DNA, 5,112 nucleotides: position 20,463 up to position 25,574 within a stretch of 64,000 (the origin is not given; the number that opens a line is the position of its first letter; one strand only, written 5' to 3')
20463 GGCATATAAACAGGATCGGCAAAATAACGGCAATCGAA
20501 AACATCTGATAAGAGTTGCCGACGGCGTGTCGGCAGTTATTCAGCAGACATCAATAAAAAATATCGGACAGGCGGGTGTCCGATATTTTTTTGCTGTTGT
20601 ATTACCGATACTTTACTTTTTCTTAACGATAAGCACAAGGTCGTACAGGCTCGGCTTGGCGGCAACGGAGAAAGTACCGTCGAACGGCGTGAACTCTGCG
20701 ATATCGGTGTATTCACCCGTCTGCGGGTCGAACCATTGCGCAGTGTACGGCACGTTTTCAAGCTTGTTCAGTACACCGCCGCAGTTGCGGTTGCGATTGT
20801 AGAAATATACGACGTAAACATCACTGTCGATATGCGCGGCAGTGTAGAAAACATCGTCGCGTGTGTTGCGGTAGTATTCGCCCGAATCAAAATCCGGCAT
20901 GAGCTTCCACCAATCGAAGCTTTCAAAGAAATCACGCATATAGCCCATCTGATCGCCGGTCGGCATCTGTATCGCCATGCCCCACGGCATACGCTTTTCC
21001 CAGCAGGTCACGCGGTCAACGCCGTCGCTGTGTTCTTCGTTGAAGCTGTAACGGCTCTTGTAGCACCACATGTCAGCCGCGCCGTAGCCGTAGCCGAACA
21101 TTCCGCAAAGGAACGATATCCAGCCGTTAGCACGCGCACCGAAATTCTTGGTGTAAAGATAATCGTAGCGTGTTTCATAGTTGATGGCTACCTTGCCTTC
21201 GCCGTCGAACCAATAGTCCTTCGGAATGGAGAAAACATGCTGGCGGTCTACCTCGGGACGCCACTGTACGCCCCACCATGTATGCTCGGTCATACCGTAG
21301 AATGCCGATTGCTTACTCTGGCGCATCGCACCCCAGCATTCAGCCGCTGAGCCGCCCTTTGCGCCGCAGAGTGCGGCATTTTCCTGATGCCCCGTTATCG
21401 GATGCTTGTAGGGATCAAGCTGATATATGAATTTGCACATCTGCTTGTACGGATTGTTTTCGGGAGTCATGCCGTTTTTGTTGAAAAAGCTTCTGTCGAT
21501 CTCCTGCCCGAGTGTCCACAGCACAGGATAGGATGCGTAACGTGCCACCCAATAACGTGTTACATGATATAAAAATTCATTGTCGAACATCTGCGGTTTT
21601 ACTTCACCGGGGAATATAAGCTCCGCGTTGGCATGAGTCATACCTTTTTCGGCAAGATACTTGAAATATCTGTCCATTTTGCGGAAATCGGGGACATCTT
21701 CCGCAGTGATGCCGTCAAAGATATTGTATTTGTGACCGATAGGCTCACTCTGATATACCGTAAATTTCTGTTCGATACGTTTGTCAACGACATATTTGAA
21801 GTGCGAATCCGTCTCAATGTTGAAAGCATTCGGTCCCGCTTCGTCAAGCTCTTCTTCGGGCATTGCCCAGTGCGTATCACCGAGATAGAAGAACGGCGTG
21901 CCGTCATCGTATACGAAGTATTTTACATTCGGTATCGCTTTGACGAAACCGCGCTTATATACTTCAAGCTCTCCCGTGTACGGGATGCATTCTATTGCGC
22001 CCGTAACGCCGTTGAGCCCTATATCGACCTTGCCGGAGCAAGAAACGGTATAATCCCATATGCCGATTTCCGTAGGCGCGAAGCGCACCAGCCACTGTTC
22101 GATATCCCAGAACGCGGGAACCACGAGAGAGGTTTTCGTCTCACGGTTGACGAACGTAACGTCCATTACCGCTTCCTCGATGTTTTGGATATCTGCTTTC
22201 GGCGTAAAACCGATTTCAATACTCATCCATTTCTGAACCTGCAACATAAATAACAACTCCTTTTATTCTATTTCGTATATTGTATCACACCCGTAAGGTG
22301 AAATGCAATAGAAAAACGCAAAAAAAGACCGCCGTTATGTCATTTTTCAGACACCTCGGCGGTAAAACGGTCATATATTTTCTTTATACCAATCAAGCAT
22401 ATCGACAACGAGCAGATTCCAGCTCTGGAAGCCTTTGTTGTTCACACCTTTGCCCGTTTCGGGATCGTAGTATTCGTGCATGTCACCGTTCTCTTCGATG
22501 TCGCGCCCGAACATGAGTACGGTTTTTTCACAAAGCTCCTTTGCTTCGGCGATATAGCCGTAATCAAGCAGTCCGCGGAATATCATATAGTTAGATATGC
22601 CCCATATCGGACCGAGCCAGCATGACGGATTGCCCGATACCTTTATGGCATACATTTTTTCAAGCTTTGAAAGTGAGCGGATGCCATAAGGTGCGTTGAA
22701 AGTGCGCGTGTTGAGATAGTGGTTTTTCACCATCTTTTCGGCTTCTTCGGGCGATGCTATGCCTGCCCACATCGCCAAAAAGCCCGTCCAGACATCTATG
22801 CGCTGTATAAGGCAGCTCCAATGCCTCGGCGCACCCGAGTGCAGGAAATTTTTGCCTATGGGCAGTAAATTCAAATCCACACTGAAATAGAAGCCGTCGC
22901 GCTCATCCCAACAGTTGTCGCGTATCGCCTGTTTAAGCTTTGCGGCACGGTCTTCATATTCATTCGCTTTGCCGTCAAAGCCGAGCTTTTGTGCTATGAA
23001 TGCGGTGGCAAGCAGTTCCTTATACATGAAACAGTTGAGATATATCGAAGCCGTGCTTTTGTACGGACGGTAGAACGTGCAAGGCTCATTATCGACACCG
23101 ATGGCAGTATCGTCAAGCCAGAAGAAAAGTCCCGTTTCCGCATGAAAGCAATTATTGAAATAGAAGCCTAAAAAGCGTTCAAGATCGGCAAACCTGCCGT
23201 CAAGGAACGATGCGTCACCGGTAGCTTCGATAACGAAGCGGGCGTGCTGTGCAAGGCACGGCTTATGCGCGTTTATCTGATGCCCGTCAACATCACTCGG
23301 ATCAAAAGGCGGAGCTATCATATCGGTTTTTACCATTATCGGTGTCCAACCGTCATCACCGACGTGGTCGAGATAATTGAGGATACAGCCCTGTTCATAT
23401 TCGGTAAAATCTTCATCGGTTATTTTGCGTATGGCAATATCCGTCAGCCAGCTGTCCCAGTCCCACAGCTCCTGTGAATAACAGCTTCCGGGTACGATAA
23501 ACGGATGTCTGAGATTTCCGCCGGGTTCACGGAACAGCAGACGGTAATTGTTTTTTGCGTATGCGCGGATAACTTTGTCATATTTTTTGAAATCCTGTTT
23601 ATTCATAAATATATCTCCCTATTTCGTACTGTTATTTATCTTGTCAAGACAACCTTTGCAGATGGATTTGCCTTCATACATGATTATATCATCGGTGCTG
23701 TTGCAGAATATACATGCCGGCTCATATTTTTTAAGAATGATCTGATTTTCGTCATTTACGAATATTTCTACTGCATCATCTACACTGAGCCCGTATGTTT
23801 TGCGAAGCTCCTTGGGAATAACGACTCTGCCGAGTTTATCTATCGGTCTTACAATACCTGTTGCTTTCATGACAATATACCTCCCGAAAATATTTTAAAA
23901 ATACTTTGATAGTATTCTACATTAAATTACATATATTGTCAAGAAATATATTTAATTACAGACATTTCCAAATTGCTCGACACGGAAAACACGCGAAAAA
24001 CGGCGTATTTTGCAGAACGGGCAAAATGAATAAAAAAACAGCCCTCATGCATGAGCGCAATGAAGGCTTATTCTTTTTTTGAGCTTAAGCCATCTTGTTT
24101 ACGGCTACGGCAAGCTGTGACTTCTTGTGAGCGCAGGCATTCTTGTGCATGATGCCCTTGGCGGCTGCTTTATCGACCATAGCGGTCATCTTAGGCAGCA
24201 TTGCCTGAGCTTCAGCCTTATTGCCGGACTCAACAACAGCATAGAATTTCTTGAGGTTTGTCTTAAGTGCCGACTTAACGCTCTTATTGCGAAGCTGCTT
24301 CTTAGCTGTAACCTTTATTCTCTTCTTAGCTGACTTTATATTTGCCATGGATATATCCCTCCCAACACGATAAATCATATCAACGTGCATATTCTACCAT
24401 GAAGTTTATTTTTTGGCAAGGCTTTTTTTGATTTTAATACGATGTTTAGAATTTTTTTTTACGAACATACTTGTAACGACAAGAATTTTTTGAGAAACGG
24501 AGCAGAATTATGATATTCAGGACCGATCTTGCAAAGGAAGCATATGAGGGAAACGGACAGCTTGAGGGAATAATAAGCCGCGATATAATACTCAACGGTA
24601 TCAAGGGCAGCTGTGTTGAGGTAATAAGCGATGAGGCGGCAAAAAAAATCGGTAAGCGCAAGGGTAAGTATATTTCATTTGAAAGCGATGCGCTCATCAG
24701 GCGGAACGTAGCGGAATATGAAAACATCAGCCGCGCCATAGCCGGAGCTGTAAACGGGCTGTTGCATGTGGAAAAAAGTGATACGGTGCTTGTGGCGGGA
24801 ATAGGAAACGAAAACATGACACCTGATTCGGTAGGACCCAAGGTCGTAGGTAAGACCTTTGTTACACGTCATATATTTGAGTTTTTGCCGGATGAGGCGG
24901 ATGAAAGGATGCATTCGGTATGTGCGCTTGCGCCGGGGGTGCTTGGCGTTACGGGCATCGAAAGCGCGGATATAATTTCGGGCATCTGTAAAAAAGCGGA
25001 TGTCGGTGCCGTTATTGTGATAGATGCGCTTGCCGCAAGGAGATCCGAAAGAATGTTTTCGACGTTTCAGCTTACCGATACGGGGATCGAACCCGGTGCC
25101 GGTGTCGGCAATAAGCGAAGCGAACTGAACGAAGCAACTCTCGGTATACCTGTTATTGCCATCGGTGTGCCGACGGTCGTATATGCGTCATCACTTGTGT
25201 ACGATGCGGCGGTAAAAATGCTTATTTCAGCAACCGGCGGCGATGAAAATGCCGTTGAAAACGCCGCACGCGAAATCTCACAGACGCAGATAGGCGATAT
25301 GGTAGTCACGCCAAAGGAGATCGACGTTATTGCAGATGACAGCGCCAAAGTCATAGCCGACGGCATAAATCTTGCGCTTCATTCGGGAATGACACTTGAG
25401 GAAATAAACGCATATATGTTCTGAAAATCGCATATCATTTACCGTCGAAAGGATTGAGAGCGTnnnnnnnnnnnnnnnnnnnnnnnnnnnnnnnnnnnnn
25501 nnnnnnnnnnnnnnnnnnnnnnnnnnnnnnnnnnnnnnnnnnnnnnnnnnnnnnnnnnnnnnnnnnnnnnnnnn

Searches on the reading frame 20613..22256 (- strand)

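Call 53: search_protein_families(library=pfam, proteins=[window:20613-22256:-], max_evalue=0.00001)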
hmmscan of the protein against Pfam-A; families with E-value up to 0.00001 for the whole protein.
window:20613-22256:- (547 aa): 3 families
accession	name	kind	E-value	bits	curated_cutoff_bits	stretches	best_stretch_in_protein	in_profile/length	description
PF13204.13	Apiosidase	-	6.3e-34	118.5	26.5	1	110-451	3-320/320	Apiosidase-like, catalytic domain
PF16586.11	DUF5060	-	3.2e-11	43.7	27.2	1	6-73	1-69/70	Domain of unknown function (DUF5060)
PF12904.13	Collagen_bind_2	-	1.9e-06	28.1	22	1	471-544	17-91/92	Putative collagen-binding domain of a collagenase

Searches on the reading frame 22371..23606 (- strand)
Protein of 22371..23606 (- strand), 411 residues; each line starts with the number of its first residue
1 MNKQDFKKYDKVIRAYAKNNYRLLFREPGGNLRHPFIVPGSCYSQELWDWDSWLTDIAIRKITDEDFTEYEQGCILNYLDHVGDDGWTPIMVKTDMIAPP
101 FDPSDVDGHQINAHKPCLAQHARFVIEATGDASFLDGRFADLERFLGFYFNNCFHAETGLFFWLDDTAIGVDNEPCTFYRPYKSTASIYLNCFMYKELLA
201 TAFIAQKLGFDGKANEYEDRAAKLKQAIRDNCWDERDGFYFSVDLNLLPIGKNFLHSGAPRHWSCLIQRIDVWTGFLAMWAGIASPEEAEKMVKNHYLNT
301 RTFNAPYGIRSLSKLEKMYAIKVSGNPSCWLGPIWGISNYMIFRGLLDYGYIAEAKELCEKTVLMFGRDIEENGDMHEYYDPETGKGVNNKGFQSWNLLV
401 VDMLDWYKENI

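Call 53: search_protein_families(library=pfam, proteins=[window:22371-23606:-], max_evalue=0.00001)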
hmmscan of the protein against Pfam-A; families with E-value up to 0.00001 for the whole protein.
window:22371-23606:- (411 aa): 3 families
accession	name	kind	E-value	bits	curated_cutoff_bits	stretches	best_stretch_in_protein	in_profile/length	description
PF22422.2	MGH1-like_GH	-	2.9e-36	126.2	27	1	47-393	4-353/356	Mannosylglycerate hydrolase MGH1-like glycoside hydrolase domain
PF01204.24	Trehalase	-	2.4e-19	70.1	21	1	184-389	303-493/512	Trehalase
PF03200.22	Glyco_hydro_63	-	4.4e-15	55.9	22.4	1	170-403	235-489/492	Glycosyl hydrolase family 63 C-terminal domain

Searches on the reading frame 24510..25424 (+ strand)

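Call 36: search_protein_families(library=pfam, proteins=[window:24510-25424:+], max_evalue=0.00001)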
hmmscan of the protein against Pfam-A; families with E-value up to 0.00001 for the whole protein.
window:24510-25424:+ (304 aa): 1 family
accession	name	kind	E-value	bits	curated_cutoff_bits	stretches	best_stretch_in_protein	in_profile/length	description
PF03418.19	Peptidase_A25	-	2.8e-78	263.8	27.8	2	13-257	16-261/353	Germination protease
